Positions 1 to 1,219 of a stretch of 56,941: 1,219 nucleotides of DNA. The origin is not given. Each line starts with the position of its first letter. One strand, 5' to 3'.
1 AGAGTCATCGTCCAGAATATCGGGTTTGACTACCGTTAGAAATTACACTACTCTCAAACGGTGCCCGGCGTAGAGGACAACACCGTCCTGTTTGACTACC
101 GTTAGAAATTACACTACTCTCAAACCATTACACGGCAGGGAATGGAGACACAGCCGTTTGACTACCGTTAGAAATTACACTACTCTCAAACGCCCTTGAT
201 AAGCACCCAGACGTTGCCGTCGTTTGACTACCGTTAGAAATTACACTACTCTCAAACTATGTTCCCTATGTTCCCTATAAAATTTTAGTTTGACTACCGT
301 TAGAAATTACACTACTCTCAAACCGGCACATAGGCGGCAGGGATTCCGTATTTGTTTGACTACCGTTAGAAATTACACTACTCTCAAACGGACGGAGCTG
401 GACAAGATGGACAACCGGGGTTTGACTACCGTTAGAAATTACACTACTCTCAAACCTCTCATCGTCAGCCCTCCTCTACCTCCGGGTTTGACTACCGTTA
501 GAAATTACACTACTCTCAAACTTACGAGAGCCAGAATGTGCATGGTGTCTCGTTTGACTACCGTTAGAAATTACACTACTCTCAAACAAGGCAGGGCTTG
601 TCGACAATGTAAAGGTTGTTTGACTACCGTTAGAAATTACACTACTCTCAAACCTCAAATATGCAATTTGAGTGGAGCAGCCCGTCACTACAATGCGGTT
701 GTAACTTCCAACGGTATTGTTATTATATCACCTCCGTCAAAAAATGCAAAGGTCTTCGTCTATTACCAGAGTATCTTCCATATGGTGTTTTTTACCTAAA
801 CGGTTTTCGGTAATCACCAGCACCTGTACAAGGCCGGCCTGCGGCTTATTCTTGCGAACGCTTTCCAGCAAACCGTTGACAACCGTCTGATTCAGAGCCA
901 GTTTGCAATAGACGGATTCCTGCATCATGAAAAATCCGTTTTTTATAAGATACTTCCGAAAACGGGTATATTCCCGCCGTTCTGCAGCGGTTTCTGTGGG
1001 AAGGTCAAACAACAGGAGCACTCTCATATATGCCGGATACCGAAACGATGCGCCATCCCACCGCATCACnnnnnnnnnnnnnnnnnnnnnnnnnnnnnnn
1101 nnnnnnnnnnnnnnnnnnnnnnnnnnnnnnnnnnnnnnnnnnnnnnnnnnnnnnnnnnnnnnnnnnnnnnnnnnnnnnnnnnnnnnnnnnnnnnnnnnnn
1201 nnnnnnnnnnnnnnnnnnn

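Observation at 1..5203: Type II CRISPR-Cas9 locus with cas9 translationally coupled to cas2 and no cas1, csn2 or cas4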

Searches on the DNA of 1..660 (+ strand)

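Call 50: search_dna_similar(query=window:1-660:+, collection=phages, mode=distant, max_evalue=1, max_rows=15)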
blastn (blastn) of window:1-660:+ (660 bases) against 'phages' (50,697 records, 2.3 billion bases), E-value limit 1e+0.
No match.

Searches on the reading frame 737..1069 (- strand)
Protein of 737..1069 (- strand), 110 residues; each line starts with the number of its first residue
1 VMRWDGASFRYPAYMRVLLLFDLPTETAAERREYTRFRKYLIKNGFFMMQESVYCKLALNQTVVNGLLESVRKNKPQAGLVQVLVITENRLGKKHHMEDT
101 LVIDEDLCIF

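Call 4: search_protein_families(library=pfam, proteins=[window:737-1069:-], max_evalue=0.01)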
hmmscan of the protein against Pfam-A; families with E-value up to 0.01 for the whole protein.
window:737-1069:- (110 aa): 2 families
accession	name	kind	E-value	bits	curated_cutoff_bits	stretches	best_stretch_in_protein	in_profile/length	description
PF09827.14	CRISPR_Cas2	-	6.3e-14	52.4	23.8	1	15-93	1-73/74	CRISPR associated protein Cas2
PF20803.2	PaaX_M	-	0.0097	16.4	24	0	18-56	10-45/83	PaaX protein central Cas2-like domain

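Call 5: search_protein_families(library=ncbifam, proteins=[window:737-1069:-], max_evalue=0.01)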
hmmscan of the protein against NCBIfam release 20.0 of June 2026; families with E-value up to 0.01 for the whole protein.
window:737-1069:- (110 aa): 2 families
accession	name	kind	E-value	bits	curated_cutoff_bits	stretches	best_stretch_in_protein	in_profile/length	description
TIGR01573.1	cas2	equivalog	1.9e-17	63.3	24.5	1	15-110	1-96/96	CRISPR-associated endonuclease Cas2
NF041506.1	VapD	equivalog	0.0031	17.9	100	1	29-74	19-65/91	VapD family protein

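Call 14: find_homologous_proteins(query=window:737-1069:-, max_evalue=0.001)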
Query window:737-1069:- (110 aa): 2345 proteins with E <= 0.001 among 2352 candidates; the best 120 are listed.
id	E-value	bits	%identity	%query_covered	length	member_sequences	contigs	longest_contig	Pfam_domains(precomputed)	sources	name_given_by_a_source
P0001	1.7e-66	239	100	99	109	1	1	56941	PF09827.15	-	-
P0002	2.0e-33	133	70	82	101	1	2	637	PF09827.15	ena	-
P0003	6.5e-33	131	69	76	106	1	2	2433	PF09827.15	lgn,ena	-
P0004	6.5e-32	128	70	75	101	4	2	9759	PF09827.15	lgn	-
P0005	7.5e-32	128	74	71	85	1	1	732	PF09827.15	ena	-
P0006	7.5e-32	128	66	83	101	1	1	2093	PF09827.15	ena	-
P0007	9.0e-32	128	73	73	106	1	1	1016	PF09827.15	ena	-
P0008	9.1e-32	128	73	73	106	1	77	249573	PF09827.15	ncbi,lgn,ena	-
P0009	9.6e-32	128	67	82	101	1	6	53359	PF09827.15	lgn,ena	-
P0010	1.1e-31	127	66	80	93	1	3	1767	PF09827.15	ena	-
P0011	1.8e-31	127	71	73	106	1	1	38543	PF09827.15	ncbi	-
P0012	2.0e-31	126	63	84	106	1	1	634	PF09827.15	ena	-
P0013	2.2e-31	126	70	74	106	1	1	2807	PF09827.15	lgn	-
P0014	2.2e-31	126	71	73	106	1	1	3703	PF09827.15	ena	-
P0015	2.4e-31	126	71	73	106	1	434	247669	PF09827.15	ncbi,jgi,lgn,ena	jgi:CRISPR-associated protein Cas2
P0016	2.8e-31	126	71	73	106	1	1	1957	PF09827.15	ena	-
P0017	3.8e-31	126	67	82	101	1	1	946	PF09827.15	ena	-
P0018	4.4e-31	125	65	83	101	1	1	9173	PF09827.15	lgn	-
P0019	4.6e-31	125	71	73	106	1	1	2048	PF09827.15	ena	-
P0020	5.2e-31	125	71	73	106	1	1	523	PF09827.15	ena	-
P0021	6.8e-31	125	70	75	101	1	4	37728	PF09827.15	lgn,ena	-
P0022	8.0e-31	125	70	73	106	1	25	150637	PF09827.15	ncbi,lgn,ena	-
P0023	9.0e-31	124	70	73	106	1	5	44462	PF09827.15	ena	-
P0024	9.1e-31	124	67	75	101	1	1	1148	PF09827.15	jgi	-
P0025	1.1e-30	124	70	73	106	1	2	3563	PF09827.15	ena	-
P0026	1.2e-30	124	69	75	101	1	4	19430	PF09827.15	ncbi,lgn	-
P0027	1.2e-30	124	71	73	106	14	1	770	PF09827.15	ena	-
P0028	1.2e-30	124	70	73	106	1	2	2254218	PF09827.15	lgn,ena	-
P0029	1.4e-30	124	63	84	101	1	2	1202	PF09827.15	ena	-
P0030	1.6e-30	124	70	73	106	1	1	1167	PF09827.15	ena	-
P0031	1.7e-30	123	72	72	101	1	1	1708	PF09827.15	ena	-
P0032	1.7e-30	123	70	73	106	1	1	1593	PF09827.15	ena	-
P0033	2.2e-30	123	63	84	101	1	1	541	PF09827.15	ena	-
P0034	3.2e-30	123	65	83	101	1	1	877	PF09827.15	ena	-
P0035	3.3e-30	123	71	72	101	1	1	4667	PF09827.15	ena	-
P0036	3.5e-30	123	70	73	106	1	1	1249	PF09827.15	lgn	-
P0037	3.5e-30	122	70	73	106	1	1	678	PF09827.15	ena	-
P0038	3.9e-30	122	71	72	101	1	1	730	PF09827.15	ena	-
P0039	4.0e-30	122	69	73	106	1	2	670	PF09827.15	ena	-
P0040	4.0e-30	122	67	75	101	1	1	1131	PF09827.15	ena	-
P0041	4.2e-30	122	69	75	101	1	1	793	PF09827.15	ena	-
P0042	4.5e-30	122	69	73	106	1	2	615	PF09827.15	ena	-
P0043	4.6e-30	122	71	72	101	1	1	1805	PF09827.15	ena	-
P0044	5.4e-30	122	71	72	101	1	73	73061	PF09827.15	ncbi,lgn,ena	-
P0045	5.5e-30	122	71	72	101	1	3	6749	PF09827.15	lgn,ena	-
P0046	5.7e-30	122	69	73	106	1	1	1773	PF09827.15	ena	-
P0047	6.5e-30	122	71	73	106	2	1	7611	PF09827.15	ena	-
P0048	7.5e-30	121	71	72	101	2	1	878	PF09827.15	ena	-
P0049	8.0e-30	121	63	79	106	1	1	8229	PF09827.15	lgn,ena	-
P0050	8.3e-30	121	71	72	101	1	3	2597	PF09827.15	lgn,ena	-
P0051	8.9e-30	121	69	73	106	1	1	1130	PF09827.15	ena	-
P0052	1.8e-29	120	70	78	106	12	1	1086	PF09827.15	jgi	-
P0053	1.9e-29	120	70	69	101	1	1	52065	PF09827.15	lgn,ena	-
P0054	2.1e-29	120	63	85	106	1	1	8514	PF09827.15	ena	-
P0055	2.4e-29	120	71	72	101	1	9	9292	PF09827.15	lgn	-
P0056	2.5e-29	120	66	75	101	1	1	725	PF09827.15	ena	-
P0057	2.9e-29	120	65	75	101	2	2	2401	PF09827.15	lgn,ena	-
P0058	3.1e-29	119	62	84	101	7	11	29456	PF09827.15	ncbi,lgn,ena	-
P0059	3.3e-29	119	64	82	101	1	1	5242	PF09827.15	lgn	-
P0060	3.3e-29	119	70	72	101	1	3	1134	PF09827.15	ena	-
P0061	3.3e-29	119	66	73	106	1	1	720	PF09827.15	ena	-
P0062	3.6e-29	119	65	75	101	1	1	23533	PF09827.15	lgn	-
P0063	3.7e-29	119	66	73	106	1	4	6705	PF09827.15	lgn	-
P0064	3.8e-29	119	59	87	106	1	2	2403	PF09827.15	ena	-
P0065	4.0e-29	119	65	76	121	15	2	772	PF09827.15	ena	-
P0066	4.3e-29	119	70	72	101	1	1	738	PF09827.15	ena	-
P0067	4.4e-29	119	68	73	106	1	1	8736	PF09827.15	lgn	-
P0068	4.9e-29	119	69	73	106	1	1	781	PF09827.15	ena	-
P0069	5.0e-29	119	70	72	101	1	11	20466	PF09827.15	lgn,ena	-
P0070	7.0e-29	118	70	70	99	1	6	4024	PF09827.15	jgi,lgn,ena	jgi:CRISPR-associated endoribonuclease cas2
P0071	8.7e-29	118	60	83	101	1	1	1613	PF09827.15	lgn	-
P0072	9.0e-29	118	59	85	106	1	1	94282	PF09827.15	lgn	-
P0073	9.5e-29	118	63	82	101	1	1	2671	PF09827.15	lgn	-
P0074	9.7e-29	118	70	72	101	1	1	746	PF09827.15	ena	-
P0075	1.1e-28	118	68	73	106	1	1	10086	PF09827.15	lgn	-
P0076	1.1e-28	118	64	75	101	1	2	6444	PF09827.15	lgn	-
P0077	1.1e-28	118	59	85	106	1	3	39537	PF09827.15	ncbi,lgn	ncbi:MAG: CRISPR-associated endonuclease Cas2 [Lachnospiraceae bacterium]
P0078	1.7e-28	117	58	85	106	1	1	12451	PF09827.15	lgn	-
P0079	1.7e-28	117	68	72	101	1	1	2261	PF09827.15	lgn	-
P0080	1.8e-28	117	57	87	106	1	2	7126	PF09827.15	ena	-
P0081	1.9e-28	117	63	79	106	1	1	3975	PF09827.15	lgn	-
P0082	1.9e-28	117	58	88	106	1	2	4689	PF09827.15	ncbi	-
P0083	2.0e-28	117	63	75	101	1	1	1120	PF09827.15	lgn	-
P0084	2.2e-28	117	64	78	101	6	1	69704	PF09827.15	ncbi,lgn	-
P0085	2.3e-28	117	62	76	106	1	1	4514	PF09827.15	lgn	-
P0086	2.6e-28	116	68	73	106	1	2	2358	PF09827.15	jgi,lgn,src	jgi:CRISPR-associated protein Cas2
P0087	2.6e-28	116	68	72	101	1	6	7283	PF09827.15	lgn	-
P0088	2.7e-28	116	59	87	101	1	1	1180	PF09827.15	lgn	-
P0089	2.7e-28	116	66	75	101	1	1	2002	PF09827.15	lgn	-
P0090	2.9e-28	116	58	85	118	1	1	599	PF09827.15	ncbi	-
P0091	2.9e-28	116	66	75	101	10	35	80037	PF09827.15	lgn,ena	-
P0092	3.0e-28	116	58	88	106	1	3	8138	PF09827.15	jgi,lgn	jgi:CRISPR-associated protein Cas2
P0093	3.4e-28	116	58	88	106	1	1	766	PF09827.15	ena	-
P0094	3.5e-28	116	68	72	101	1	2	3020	PF09827.15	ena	-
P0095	3.7e-28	116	64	75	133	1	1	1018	PF09827.15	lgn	-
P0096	3.9e-28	116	64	76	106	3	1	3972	PF09827.15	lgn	-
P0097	4.0e-28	116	57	85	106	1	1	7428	PF09827.15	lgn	-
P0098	4.2e-28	116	57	88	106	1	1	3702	PF09827.15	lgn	-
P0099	4.2e-28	116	65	73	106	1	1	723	PF09827.15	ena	-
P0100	4.5e-28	116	58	88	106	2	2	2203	PF09827.15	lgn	-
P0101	4.5e-28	116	58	84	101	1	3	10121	PF09827.15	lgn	-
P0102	4.6e-28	116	57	85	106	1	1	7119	PF09827.15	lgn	-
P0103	4.6e-28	116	57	88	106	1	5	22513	PF09827.15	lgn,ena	-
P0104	5.1e-28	116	68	72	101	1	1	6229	PF09827.15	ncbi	-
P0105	5.5e-28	115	67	72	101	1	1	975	PF09827.15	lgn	-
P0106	5.5e-28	115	56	85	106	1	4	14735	PF09827.15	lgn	-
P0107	5.8e-28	115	59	85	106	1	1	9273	PF09827.15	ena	-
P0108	5.9e-28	115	56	84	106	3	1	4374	PF09827.15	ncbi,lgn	-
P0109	5.9e-28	115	53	88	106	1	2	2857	PF09827.15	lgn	-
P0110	6.0e-28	115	62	78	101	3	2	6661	PF09827.15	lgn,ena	-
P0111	6.1e-28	115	57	85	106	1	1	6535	PF09827.15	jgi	-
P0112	6.1e-28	115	58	88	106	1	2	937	PF09827.15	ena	-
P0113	6.6e-28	115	65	78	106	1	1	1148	PF09827.15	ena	-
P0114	6.7e-28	115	58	84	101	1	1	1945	PF09827.15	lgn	-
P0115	6.9e-28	115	58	85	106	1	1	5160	PF09827.15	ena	-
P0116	7.0e-28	115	68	72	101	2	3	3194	PF09827.15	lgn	-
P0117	7.1e-28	115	66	73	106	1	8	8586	PF09827.15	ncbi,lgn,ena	-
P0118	7.6e-28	115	61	87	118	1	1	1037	PF09827.15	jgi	jgi:CRISPR-associated protein Cas2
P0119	7.6e-28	115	58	85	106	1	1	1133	PF09827.15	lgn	-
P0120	7.7e-28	115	68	72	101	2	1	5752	PF09827.15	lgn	-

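Call 38: search_solved_structures(query=window:737-1069:-, max_evalue=0.001, show_alignments=2)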
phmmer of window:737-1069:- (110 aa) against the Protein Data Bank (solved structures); distinct sequences matched with E-value up to 0.001: 5.
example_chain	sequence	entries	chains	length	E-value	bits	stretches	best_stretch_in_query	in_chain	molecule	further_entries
5xvn_E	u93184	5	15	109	2.1e-22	82.9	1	13-96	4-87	CRISPR-associated endoribonuclease Cas2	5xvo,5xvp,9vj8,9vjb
6jhz_A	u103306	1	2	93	7.5e-22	81.2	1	15-94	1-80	CRISPR-associated endoribonuclease Cas2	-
8ia4_A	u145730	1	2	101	8.8e-22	81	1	15-94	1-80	CRISPR-associated endoribonuclease Cas2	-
6qxf_K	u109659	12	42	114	4.2e-20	75.6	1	13-94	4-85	CRISPR-associated endoribonuclease Cas2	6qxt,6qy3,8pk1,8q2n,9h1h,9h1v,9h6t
5zyf_A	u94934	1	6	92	9e-20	74.5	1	14-94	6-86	CRISPR-associated endoribonuclease Cas2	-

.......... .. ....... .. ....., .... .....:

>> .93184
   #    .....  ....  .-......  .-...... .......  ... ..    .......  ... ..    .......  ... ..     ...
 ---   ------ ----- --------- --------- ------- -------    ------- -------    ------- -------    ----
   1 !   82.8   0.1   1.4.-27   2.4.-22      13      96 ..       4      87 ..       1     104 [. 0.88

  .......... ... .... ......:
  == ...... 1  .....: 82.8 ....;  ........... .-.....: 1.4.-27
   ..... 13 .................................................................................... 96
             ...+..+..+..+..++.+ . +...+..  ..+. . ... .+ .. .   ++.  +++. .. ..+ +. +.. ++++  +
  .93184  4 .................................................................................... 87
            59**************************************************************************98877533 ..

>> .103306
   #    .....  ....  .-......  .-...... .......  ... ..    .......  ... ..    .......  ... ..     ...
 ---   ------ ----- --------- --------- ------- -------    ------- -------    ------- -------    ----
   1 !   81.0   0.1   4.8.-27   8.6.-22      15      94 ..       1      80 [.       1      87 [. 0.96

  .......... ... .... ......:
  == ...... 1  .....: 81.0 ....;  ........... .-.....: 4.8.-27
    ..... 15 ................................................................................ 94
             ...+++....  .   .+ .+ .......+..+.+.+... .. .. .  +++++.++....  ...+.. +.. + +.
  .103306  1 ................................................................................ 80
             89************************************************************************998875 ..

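Call 58: predict_structure(alignment_id=A2)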
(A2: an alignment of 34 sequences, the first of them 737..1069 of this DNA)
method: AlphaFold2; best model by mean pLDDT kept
length: 110 residues; sequences in the alignment: 34
mean_pLDDT: 75.3   pTM: 0.66
mean pLDDT of the five models: 75.3, 74.8, 74.8, 74.6, 72.5
residues with pLDDT >= 90: 50; 70-90: 23; 50-70: 7; < 50: 30
segments of 3 or more residues with pLDDT < 50: 1-11, 91-108
pLDDT, mean of each block of 10 residues (from residue 1): 38 76 93 95 94 90 90 90 79 40 43
secondary structure, 60 per line:
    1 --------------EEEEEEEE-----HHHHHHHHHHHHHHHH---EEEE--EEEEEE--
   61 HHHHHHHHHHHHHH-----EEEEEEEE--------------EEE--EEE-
elements in order: E15-22 H28-43 E47-50 E53-58 H61-74 E80-87 E102-104 E107-109
